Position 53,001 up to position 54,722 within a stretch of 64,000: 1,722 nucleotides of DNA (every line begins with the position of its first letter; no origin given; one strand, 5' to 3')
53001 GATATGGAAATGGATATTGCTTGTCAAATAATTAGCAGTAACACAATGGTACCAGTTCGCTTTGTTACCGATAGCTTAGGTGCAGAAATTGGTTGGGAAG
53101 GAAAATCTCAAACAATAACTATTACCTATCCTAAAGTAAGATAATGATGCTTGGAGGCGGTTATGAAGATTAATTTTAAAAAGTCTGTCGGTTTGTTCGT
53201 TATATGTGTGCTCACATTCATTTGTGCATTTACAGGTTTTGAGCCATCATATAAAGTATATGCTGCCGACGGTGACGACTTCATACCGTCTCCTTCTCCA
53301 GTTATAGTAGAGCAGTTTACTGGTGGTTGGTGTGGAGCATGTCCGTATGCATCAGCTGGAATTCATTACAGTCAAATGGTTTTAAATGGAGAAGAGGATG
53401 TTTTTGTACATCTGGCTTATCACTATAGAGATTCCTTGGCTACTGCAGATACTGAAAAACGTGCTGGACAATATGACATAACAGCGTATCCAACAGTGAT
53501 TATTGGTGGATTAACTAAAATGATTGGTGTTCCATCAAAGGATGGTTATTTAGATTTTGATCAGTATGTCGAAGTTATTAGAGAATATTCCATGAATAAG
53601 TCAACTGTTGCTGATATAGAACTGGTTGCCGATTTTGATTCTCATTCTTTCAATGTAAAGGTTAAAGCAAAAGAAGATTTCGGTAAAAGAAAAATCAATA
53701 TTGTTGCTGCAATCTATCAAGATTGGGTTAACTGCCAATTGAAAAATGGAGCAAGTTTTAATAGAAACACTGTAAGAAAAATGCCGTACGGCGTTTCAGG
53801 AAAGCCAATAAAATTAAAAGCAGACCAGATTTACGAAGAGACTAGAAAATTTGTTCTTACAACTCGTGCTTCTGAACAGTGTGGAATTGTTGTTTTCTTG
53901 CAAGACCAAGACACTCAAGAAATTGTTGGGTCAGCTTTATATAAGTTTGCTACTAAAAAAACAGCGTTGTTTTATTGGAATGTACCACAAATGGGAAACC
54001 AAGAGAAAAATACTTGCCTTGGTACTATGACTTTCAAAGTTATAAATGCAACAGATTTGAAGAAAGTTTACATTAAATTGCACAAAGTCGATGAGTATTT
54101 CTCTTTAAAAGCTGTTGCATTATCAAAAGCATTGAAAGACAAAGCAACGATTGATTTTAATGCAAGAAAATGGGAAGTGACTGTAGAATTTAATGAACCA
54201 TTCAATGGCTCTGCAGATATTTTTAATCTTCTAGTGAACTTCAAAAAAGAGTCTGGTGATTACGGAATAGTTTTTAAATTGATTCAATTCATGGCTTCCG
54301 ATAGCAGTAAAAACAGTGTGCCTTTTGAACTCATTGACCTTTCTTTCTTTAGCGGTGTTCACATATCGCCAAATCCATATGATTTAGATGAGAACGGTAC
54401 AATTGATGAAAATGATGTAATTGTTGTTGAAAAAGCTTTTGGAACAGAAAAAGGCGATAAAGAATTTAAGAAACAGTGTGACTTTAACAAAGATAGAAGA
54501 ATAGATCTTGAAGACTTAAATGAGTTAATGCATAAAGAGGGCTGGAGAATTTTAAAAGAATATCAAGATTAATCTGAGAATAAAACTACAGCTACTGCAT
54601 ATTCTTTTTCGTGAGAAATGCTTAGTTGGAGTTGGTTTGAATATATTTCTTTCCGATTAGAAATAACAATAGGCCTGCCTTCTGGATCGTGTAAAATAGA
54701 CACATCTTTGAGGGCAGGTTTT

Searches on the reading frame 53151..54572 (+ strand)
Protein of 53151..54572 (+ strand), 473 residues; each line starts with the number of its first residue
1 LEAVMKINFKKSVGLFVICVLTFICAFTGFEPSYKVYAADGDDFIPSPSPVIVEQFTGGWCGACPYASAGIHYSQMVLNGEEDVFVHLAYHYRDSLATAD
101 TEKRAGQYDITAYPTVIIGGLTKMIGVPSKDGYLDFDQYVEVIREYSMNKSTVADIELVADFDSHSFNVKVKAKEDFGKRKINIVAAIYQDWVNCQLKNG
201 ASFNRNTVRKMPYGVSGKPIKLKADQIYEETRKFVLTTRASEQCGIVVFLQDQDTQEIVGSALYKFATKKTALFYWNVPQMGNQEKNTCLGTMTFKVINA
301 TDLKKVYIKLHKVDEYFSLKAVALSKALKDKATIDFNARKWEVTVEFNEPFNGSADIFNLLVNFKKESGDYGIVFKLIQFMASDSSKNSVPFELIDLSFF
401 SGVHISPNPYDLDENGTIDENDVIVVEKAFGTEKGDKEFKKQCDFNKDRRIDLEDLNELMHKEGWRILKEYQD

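Call 52: search_protein_families(library=pfam, proteins=[window:53151-54572:+], max_evalue=0.001)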
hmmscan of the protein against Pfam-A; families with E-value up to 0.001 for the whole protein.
window:53151-54572:+ (473 aa): 3 families
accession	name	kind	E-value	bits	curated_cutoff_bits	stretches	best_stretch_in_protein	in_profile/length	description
PF00404.24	Dockerin_1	-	8.3e-07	29.6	22.9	1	410-461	2-54/57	Dockerin type I domain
PF00036.39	EF-hand_1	-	0.00014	21.6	25.4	0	442-462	8-28/29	EF hand domain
PF13405.12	EF-hand_6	-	0.00039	20.3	25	0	441-462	7-28/30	EF-hand domain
